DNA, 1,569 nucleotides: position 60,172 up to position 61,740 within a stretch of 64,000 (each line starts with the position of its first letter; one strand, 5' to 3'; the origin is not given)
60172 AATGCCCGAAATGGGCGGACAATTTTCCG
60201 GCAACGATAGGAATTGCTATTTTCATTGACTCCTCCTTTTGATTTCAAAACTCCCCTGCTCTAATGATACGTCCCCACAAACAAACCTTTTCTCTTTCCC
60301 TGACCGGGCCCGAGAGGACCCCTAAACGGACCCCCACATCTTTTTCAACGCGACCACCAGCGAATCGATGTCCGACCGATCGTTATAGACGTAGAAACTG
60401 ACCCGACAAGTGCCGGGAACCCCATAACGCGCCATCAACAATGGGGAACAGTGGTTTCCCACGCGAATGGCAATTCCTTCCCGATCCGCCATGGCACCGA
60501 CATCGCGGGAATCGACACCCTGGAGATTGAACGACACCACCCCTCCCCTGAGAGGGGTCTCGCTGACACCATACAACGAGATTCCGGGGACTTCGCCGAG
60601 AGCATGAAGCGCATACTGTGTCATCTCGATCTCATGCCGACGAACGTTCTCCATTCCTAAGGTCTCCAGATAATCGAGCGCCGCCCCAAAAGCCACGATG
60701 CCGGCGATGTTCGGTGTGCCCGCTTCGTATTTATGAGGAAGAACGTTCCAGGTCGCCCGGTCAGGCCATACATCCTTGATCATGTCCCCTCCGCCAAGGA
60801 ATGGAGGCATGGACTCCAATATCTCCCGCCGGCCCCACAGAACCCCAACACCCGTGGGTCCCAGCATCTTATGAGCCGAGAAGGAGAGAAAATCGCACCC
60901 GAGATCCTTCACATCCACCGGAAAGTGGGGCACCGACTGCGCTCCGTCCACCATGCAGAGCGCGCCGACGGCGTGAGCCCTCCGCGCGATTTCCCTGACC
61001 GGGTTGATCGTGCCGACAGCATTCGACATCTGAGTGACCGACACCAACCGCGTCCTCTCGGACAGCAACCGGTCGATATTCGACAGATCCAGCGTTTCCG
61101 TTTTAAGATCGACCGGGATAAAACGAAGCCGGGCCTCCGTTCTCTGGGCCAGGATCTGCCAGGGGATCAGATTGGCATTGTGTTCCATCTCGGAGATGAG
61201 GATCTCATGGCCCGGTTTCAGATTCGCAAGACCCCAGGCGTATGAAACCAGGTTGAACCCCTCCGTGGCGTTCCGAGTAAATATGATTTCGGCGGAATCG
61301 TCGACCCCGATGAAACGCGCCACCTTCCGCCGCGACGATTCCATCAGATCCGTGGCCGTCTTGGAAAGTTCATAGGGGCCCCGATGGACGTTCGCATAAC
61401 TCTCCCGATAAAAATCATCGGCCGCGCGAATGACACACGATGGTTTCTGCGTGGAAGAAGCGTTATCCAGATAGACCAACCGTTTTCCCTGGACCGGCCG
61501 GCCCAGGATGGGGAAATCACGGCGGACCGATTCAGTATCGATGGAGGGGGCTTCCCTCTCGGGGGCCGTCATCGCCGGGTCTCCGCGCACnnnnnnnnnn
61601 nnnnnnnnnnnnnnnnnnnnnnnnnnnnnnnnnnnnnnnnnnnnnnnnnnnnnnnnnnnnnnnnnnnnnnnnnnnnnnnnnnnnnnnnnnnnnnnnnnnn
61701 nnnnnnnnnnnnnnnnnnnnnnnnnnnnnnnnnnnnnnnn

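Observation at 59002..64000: Compact Fe-S/sulfur-trafficking gene cluster with an IscU-Mrp fusion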

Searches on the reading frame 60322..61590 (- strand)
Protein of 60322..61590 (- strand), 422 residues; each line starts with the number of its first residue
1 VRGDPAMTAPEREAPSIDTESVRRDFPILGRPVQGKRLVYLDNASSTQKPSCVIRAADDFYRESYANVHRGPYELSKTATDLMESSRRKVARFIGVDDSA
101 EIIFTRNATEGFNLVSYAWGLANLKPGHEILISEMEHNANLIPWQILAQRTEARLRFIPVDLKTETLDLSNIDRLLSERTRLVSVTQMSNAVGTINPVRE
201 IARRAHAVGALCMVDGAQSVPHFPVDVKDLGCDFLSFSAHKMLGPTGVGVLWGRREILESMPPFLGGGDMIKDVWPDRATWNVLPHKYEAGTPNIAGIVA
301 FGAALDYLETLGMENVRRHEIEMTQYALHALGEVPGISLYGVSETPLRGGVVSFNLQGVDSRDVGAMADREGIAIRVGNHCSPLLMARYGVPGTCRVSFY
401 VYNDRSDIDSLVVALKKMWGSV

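Call 3: search_protein_families(library=pfam, proteins=[window:60322-61590:-], max_evalue=0.01)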
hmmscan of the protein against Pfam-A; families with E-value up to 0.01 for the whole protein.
window:60322-61590:- (422 aa): 4 families
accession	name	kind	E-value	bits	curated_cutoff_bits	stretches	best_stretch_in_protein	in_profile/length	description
PF00266.25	Aminotran_5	-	4.7e-141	470.5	21.5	1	39-411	1-371/371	Aminotransferase class-V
PF01212.27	Beta_elim_lyase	-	0.00011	22.1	27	1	102-259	50-217/288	Beta-eliminating lyase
PF01053.26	Cys_Met_Meta_PP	-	0.00015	20.9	27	1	164-244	122-201/381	Cys/Met metabolism PLP-dependent enzyme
PF01041.23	DegT_DnrJ_EryC1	-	0.00067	19.4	19.8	1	88-242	31-175/360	DegT/DnrJ/EryC1/StrS aminotransferase family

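Call 9: search_protein_families(library=ncbifam, proteins=[window:60322-61590:-], max_evalue=0.001)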
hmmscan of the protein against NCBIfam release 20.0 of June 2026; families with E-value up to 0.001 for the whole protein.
window:60322-61590:- (422 aa): 32 families (the best 25 are shown)
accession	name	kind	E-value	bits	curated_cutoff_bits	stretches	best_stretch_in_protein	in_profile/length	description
TIGR01979.1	sufS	subfamily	6e-168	558.8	475.1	1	21-418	2-398/403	SufS family cysteine desulfurase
NF041166.1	f2_encap_cargo1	exception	9.1e-157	523.8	800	1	10-417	218-622/623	family 2A encapsulin nanocompartment cargo protein cysteine desulfurase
NF006791.0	PRK09295.1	equivalog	4.4e-138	460.8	661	1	19-418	5-401/406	cysteine desulfurase SufS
NF008126.0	PRK10874.1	equivalog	6.1e-113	378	607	1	18-417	5-394/401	cysteine desulfurase CsdA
TIGR03392.1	FeS_syn_CsdA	equivalog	6.1e-110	368.1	493.6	1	18-417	2-391/398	cysteine desulfurase CsdA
TIGR01976.1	am_tr_V_VC1184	hypoth_equivalog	6.7e-74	249.6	352.35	1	17-415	1-401/401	cysteine desulfurase-like protein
TIGR01977.1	am_tr_V_EF2568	hypoth_equivalog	1.9e-72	244.4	377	1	39-417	1-375/376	cysteine desulfurase family protein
NF040779.1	Sec_lyase_SclA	exception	1.7e-57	195.1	525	1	39-418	1-376/378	selenocysteine lyase SclA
TIGR03402.1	FeS_nifS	equivalog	5.4e-47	160.4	530.75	1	39-416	1-367/379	cysteine desulfurase NifS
TIGR03235.1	DNA_S_dndA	equivalog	4.4e-39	134.8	480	1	40-382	1-325/353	cysteine desulfurase DndA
NF010611.0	PRK14012.1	equivalog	3e-31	108.8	548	1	38-265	6-232/406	IscS subfamily cysteine desulfurase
TIGR03403.1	nifS_epsilon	equivalog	1.6e-30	106.2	587.7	1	39-381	1-324/382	NifS family cysteine desulfurase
TIGR02006.1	IscS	equivalog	1.3e-29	103.4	643.2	1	38-258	4-221/402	IscS subfamily cysteine desulfurase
NF002806.0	PRK02948.1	subfamily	2.4e-27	95.9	304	1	38-382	1-324/381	IscS subfamily cysteine desulfurase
TIGR04343.1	egtE_PLP_lyase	equivalog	4.4e-26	91.5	400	1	39-344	15-300/370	ergothioneine biosynthesis PLP-dependent enzyme EgtE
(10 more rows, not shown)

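Call 35: find_homologous_proteins(query=window:60322-61572:-, max_evalue=1e-20)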
Query window:60322-61572:- (416 aa): 8000 proteins with E <= 1e-20 among 8000 candidates; the best 120 are listed.
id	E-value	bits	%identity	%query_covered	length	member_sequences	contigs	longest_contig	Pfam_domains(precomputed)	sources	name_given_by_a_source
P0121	1.9e-280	947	100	100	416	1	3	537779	PF00266.26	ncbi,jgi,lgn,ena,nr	ncbi:MAG TPA: cysteine desulfurase [Elusimicrobiota bacterium]|nr:cysteine desulfurase [Elusimicrobi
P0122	1.2e-167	576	62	97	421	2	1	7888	PF00155.28,PF00266.26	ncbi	ncbi:MAG: cysteine desulfurase [Elusimicrobiota bacterium]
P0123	6.4e-167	574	61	97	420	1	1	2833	PF00266.26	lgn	-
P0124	2.6e-166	572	61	97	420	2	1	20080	PF00155.28,PF00266.26,PF01053.27,PF01041.24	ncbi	-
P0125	2.7e-166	572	61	99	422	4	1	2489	PF00155.28,PF00266.26,PF01041.24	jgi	jgi:cysteine desulfurase/selenocysteine lyase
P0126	9.3e-166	570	62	99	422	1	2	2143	PF00155.28,PF00266.26,PF01041.24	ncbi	-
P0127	1.2e-164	566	62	96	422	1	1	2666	PF00155.28,PF00266.26,PF01041.24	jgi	jgi:cysteine desulfurase/selenocysteine lyase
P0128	4.4e-163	561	61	97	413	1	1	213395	PF00155.28,PF00266.26,PF01041.24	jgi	jgi:cysteine desulfurase/selenocysteine lyase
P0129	1.0e-162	560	59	98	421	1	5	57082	PF00266.26,PF01041.24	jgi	jgi:cysteine desulfurase / selenocysteine lyase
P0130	2.2e-162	559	61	97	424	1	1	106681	PF00266.26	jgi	jgi:cysteine desulfurase/selenocysteine lyase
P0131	3.0e-162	558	62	97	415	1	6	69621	PF00266.26,PF01041.24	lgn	-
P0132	5.7e-162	557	60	97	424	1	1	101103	PF00155.28,PF00266.26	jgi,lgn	jgi:cysteine desulfurase/selenocysteine lyase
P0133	8.8e-162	557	60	97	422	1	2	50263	PF00266.26,PF01041.24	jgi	-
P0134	5.7e-161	554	61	97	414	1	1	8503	PF00266.26,PF01041.24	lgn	-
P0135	1.3e-160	553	59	97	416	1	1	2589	PF00155.28,PF00266.26,PF01053.27,PF01041.24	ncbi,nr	ncbi:MAG: cysteine desulfurase [Elusimicrobia bacterium]|nr:cysteine desulfurase [Elusimicrobiota ba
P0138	5.1e-160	551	60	97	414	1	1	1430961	PF00266.26,PF01041.24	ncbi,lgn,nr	ncbi:MAG: cysteine desulfurase [Elusimicrobia bacterium]|nr:cysteine desulfurase [Elusimicrobiota ba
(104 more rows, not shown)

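Call 36: find_encoding_contigs(protein=P0138, flank=7000, max_places=1)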
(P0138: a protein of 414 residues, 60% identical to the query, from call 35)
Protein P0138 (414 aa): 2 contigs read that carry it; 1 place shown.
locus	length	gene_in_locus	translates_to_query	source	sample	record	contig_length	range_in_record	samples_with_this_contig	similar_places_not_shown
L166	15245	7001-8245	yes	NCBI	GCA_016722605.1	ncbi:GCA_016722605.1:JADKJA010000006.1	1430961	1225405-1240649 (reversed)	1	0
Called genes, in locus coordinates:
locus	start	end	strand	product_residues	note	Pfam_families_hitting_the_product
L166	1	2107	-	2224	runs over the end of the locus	PF01937:ARMT1-like_dom, PF20892:SidC_lipid-bd (faint), PF01937:ARMT1-like_dom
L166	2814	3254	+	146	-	PF02082:Rrf2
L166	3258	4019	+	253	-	PF02463:SMC_N (faint), PF00005:ABC_tran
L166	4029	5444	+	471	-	PF19295:SufBD_N, PF01458:SUFBD_core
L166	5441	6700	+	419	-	PF19295:SufBD_N, PF01458:SUFBD_core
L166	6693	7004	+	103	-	PF00355:Rieske, PF13806:Rieske_2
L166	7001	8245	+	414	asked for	PF00266:Aminotran_5, PF01041:DegT_DnrJ_EryC1 (weak)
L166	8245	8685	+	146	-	PF01592:NifU_N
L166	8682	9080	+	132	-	PF01883:FeS_assembly_P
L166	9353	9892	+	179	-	PF01613:Flavin_Reduct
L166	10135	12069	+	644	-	PF01926:MMR_HSR1, PF02421:FeoB_N, PF03193:RsgA_GTPase (faint), PF07670:Gate, PF07664:FeoB_C, PF07670:Gate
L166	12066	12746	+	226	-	PF02742:Fe_dep_repr_C, PF04023:FeoA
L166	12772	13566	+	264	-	PF00929:RNase_T, PF20600:ExoX-like_C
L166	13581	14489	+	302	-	PF03741:TerC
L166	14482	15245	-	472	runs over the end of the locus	-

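Call 37: find_encoding_contigs(protein=P0128, flank=7000, max_places=1)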
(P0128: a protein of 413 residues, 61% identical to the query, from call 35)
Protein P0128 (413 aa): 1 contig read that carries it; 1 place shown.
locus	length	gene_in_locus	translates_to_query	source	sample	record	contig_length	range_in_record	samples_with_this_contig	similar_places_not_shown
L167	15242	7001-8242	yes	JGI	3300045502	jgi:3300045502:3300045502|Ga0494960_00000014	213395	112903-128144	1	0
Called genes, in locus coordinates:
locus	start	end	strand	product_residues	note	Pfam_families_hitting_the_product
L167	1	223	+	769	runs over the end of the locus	PF13439:Glyco_transf_4, PF00534:Glycos_transf_1, PF13692:Glyco_trans_1_4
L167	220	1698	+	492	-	PF04041:Glyco_hydro_130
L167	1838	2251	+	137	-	PF02082:Rrf2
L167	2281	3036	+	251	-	PF02463:SMC_N (faint), PF00005:ABC_tran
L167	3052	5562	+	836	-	PF19295:SufBD_N, PF14890:Intein_splicing (faint), PF14528:LAGLIDADG_3 (weak), PF01458:SUFBD_core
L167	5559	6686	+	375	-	PF01458:SUFBD_core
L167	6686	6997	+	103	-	PF00355:Rieske, PF13806:Rieske_2, PF22543:Rieske_4 (faint)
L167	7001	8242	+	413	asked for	PF00266:Aminotran_5, PF00155:Aminotran_1_2, PF01041:DegT_DnrJ_EryC1 (weak)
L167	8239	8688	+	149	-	PF01592:NifU_N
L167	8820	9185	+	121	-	PF01883:FeS_assembly_P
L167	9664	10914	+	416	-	PF25944:Beta-barrel_RND, PF25954:Beta-barrel_RND_2, PF25990:Beta-barrel_YknX (faint), PF25967:RND-MFP_C, PF25989:YknX_C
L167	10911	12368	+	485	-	PF00672:HAMP, PF00512:HisKA, PF02518:HATPase_c, PF13581:HATPase_c_2 (faint)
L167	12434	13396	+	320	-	PF00072:Response_reg, PF00990:GGDEF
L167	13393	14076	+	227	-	PF00072:Response_reg, PF00486:Trans_reg_C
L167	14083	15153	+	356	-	PF00072:Response_reg, PF00512:HisKA, PF02518:HATPase_c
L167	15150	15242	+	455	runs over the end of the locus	PF00072:Response_reg, PF00158:Sigma54_activat, PF14532:Sigma54_activ_2, PF07728:AAA_5 (weak), PF25601:AAA_lid_14, PF02954:HTH_8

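Call 38: find_encoding_contigs(protein=P0124, flank=7000, max_places=1)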
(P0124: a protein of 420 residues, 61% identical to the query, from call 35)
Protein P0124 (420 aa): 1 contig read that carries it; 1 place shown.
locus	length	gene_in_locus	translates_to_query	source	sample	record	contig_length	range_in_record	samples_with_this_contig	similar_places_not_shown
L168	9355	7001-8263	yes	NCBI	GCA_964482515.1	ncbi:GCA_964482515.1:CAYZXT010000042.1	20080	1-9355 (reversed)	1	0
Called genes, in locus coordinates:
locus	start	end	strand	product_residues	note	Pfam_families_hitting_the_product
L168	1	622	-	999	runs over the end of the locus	PF05157:MshEN, PF00437:T2SSE, PF00072:Response_reg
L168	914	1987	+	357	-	PF00437:T2SSE, PF13191:AAA_16 (faint), PF13401:AAA_22 (weak)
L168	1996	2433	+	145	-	PF00072:Response_reg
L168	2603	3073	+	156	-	PF02082:Rrf2, PF13545:HTH_Crp_2 (faint)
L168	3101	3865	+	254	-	PF02463:SMC_N (weak), PF00005:ABC_tran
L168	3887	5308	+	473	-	PF19295:SufBD_N, PF01458:SUFBD_core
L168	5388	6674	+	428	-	PF19295:SufBD_N, PF01458:SUFBD_core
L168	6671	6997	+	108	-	PF00355:Rieske, PF13806:Rieske_2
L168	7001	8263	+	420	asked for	PF00155:Aminotran_1_2 (weak), PF00266:Aminotran_5, PF01041:DegT_DnrJ_EryC1 (weak), PF01053:Cys_Met_Meta_PP (weak)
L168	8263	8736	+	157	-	PF01592:NifU_N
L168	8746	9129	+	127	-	PF01883:FeS_assembly_P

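Call 65: search_solved_structures(query=window:60322-61572:-, max_evalue=1e-60, show_alignments=1)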
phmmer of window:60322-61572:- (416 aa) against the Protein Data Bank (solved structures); distinct sequences matched with E-value up to 1e-60: 42.
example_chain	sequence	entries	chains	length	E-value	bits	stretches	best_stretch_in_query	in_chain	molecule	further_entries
1t3i_A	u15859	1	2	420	6.9e-129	433.4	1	9-409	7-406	Probable cysteine desulfurase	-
4w91_A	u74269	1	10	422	1.3e-125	422.7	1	10-411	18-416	Aminotransferase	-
5vpr_A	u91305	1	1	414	4.9e-122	410.8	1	11-411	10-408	Cysteine desulfurase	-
5xt5_A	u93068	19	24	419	7.4e-120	403.7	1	14-411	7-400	Cysteine desulfurase SufS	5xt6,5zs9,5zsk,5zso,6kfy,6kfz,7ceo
6mri_A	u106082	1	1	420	7.9e-120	403.6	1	12-412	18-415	Cysteine desulfurase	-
5j8q_A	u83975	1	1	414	8.5e-120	403.5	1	15-411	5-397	Cysteine desulfurase SufS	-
4q75_A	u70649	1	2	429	1.3e-119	402.8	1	14-410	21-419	Cysteine desulfurase 2, chloroplastic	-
6mr2_A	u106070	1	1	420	1.5e-119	402.7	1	12-412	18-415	Cysteine desulfurase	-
6ndn_A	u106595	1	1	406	1.6e-119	402.6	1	13-412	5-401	Cysteine desulfurase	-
1jf9_A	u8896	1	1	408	1.7e-119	402.5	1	13-412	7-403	SELENOCYSTEINE LYASE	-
5db5_A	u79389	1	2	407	1.7e-119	402.4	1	13-412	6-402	Cysteine desulfurase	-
1i29_A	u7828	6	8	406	1.8e-119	402.4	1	13-412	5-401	CSDB | Selenocysteine lyase | Cysteine desulfurase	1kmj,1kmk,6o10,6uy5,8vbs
7e6d_A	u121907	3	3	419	5.1e-119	400.9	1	14-411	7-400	Cysteine desulfurase SufS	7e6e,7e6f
7rw3_A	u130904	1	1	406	9.1e-119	400.1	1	13-412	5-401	Cysteine desulfurase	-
6mre_A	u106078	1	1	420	1e-118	399.9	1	12-412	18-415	Cysteine desulfurase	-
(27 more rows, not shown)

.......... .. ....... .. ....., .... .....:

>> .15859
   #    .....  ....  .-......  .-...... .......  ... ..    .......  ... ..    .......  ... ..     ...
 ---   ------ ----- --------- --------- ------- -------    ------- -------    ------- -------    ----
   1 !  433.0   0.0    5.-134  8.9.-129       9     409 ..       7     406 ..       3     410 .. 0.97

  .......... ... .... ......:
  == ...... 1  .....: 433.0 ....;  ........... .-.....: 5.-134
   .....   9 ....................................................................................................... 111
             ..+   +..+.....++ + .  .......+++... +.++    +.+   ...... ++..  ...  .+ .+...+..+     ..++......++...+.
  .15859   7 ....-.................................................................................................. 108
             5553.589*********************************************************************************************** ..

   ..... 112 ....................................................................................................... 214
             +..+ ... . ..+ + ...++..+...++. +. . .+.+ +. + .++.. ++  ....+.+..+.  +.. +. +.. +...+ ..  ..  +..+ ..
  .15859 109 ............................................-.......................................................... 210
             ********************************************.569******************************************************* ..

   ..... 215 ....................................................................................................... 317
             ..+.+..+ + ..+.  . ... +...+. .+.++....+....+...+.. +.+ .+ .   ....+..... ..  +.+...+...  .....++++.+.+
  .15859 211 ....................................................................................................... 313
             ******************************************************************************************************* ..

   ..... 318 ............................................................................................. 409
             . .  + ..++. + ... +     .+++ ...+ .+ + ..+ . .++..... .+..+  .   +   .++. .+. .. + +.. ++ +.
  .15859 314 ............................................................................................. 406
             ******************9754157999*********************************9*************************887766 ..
